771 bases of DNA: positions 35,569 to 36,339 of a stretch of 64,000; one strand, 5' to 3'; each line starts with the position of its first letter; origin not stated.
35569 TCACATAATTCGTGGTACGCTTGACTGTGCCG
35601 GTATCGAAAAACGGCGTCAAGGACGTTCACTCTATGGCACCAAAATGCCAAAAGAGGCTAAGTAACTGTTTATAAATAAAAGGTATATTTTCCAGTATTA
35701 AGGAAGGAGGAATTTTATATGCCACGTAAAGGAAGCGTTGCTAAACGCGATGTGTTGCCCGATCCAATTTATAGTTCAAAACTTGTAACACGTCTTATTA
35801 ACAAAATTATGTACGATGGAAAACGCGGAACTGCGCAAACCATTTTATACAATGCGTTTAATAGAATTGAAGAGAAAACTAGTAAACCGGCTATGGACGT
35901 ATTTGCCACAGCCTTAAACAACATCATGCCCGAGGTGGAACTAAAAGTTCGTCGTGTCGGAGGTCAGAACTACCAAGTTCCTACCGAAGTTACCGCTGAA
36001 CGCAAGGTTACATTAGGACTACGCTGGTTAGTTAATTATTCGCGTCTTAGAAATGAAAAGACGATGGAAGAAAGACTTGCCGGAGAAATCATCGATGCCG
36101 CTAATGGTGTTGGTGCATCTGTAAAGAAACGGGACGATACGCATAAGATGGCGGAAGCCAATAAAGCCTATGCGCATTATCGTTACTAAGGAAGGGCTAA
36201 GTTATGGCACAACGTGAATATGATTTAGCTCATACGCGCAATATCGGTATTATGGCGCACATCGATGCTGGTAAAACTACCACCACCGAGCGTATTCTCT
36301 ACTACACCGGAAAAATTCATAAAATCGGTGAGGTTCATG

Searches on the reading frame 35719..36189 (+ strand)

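Call 30: search_protein_families(library=pfam, proteins=[window:35719-36189:+], max_evalue=0.0001)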
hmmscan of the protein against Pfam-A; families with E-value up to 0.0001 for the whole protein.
window:35719-36189:+ (156 aa): 1 family
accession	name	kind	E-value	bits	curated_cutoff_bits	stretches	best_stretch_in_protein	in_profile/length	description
PF00177.27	Ribosomal_S7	-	5e-62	208.3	24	1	2-149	1-148/148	Ribosomal protein S7p/S5e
